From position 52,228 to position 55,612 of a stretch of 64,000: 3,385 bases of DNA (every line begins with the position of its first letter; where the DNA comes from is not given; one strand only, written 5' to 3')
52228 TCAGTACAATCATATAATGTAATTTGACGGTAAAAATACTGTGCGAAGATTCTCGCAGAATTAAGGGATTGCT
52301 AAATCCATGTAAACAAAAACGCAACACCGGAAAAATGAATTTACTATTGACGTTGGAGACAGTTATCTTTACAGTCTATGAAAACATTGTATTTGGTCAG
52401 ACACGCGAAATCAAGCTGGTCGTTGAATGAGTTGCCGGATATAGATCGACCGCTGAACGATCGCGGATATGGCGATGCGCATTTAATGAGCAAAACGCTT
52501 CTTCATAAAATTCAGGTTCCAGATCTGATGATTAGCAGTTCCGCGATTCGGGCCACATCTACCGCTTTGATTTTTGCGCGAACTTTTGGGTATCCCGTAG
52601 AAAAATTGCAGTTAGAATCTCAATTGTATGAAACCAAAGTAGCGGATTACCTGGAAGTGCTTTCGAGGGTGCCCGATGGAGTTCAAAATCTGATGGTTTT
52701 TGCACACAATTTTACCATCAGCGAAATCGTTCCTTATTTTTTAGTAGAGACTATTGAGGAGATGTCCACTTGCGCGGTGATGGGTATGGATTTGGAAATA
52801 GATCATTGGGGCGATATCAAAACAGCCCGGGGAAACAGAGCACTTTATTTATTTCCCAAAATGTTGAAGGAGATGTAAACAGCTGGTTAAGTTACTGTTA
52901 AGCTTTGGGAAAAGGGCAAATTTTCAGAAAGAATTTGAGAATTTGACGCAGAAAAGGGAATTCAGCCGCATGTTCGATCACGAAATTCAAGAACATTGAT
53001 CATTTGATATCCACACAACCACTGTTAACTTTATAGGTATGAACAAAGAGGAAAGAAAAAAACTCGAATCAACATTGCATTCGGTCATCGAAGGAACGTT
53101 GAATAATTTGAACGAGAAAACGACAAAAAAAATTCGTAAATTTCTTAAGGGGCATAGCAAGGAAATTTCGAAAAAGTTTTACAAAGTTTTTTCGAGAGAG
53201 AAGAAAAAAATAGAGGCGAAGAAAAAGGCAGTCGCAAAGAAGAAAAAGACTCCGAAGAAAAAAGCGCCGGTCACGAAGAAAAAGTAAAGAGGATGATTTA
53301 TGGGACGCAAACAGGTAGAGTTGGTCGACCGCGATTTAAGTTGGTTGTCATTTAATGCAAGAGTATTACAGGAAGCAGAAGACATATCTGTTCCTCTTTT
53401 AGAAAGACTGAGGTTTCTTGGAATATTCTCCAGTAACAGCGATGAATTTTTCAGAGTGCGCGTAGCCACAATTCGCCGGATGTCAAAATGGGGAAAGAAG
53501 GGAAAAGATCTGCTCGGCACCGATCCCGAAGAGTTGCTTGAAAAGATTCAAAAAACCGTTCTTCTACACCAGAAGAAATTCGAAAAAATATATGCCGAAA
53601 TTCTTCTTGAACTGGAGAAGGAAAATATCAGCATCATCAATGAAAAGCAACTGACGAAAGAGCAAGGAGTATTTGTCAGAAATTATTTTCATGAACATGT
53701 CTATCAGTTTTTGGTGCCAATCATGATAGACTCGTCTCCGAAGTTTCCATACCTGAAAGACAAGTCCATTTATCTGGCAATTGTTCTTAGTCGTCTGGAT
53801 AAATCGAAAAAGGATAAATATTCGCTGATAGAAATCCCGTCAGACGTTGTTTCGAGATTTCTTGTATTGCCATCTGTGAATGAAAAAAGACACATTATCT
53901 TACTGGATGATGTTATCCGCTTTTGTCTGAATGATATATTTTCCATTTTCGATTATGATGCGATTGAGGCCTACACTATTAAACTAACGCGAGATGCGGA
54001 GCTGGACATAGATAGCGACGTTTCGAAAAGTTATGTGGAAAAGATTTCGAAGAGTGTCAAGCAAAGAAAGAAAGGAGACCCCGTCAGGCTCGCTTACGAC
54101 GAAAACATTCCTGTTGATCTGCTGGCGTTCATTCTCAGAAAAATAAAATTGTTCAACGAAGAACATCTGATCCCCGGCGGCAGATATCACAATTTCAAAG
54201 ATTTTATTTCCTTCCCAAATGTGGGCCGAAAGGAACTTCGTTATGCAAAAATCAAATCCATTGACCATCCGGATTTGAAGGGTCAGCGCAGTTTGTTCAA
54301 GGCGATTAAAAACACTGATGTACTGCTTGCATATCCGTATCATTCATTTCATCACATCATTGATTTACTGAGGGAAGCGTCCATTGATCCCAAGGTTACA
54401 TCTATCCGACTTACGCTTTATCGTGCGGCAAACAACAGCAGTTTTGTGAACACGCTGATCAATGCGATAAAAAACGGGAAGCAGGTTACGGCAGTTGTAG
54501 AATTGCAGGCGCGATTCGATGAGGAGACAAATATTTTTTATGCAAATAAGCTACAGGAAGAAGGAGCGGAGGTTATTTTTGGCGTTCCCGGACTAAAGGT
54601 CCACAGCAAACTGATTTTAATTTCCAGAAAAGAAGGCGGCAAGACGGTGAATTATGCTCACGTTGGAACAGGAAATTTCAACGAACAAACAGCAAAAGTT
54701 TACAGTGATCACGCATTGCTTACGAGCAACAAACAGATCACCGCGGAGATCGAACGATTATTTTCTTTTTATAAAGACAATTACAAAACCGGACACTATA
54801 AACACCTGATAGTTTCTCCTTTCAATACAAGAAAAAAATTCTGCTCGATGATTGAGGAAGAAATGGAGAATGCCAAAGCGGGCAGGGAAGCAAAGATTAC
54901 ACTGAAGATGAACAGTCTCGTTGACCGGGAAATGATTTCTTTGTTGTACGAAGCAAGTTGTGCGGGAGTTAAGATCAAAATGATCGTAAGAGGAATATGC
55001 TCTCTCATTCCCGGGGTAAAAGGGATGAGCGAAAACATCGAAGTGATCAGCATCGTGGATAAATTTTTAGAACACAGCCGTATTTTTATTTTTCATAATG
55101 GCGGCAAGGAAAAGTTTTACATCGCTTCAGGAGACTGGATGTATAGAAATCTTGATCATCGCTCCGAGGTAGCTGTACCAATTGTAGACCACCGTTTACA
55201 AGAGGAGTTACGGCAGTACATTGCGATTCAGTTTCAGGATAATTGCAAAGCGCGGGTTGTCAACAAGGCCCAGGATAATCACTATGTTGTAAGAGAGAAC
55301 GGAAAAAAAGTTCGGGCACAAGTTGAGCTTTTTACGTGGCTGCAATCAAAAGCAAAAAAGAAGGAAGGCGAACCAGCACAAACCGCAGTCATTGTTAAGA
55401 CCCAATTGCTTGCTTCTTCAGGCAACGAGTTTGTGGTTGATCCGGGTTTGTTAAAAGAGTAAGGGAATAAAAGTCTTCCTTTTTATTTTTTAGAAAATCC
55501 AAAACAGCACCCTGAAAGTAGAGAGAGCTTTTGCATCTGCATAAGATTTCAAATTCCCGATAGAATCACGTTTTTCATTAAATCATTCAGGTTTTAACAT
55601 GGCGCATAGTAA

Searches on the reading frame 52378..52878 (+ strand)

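Call 6: search_protein_families(library=pfam, proteins=[window:52378-52878:+], max_evalue=0.001)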
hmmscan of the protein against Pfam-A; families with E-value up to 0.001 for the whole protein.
window:52378-52878:+ (166 aa): 1 family
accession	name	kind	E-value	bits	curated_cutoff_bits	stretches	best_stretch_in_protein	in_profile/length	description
PF00300.27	His_Phos_1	-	3.2e-10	40.4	21.7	1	4-85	1-79/194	Histidine phosphatase superfamily (branch 1)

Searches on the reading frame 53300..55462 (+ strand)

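Call 6: search_protein_families(library=pfam, proteins=[window:53300-55462:+], max_evalue=0.001)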
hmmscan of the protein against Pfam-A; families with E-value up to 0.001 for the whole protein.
window:53300-55462:+ (720 aa): 5 families
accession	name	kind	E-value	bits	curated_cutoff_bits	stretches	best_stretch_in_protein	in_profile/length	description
PF13090.12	PP_kinase_C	-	4.8e-69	231.7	25.8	1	503-674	1-172/172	Polyphosphate kinase C-terminal domain 2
PF17941.7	PP_kinase_C_1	-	3.4e-68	228.9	25.7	1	332-496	2-166/167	Polyphosphate kinase C-terminal domain 1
PF02503.22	PP_kinase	-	1e-53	182.2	31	1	122-305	2-183/183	Polyphosphate kinase middle domain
PF13089.11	PP_kinase_N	-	1.2e-33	116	23.8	1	9-112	2-106/107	Polyphosphate kinase N-terminal domain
PF13091.12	PLDc_2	-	1.2e-14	54.7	27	2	355-489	3-129/132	PLD-like domain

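Call 7: search_protein_families(library=ncbifam, proteins=[window:53300-55462:+], max_evalue=0.01)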
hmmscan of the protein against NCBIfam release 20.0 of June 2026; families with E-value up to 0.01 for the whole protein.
window:53300-55462:+ (720 aa): 12 families
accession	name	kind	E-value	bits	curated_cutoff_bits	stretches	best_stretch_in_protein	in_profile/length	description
NF003917.0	PRK05443.1-1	subfamily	3.3e-261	868.6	470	1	7-688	6-686/689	RNA degradosome polyphosphate kinase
TIGR03705.1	poly_P_kin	equivalog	3.5e-242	805.6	465.85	1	8-678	2-671/673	polyphosphate kinase 1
NF003921.0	PRK05443.2-2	subfamily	1.8e-214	714.2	701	1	7-689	22-702/707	RNA degradosome polyphosphate kinase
NF003925.0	PRK05443.3-3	equivalog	7e-206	685.4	707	1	4-681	8-684/688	RNA degradosome polyphosphate kinase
NF003923.0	PRK05443.3-1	equivalog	5.2e-200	666.2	1116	1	8-687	7-690/692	RNA degradosome polyphosphate kinase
NF003920.0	PRK05443.2-1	equivalog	1.3e-195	651.8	935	1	8-695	12-703/719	RNA degradosome polyphosphate kinase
NF003918.0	PRK05443.1-2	subfamily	3.7e-181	603.8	691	1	4-682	13-694/697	RNA degradosome polyphosphate kinase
NF003927.0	PRK05443.3-6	equivalog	4.5e-174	580.7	1042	1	10-698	9-696/717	RNA degradosome polyphosphate kinase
NF003922.0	PRK05443.2-3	equivalog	8.8e-174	579.4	981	1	8-685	52-728/735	RNA degradosome polyphosphate kinase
NF003919.0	PRK05443.1-4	equivalog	2.2e-170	568.4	908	1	8-670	28-693/730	RNA degradosome polyphosphate kinase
NF003924.0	PRK05443.3-2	equivalog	2.4e-163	545.1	1058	1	9-698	10-691/699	RNA degradosome polyphosphate kinase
NF003926.0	PRK05443.3-4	equivalog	6e-121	404.9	1391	1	9-656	5-647/675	RNA degradosome polyphosphate kinase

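Call 8: search_protein_families(library=padloc, proteins=[window:53300-55462:+], max_evalue=0.01)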
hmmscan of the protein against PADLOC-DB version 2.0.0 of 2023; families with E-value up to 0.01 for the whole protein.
window:53300-55462:+ (720 aa): 2 families
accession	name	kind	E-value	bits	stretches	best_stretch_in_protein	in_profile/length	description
PDLC02614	DrmC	-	2.1e-05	22.4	1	354-445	27-112/153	DrmC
PDLC02612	DrmC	-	0.00055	17.5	1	367-486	106-219/235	DrmC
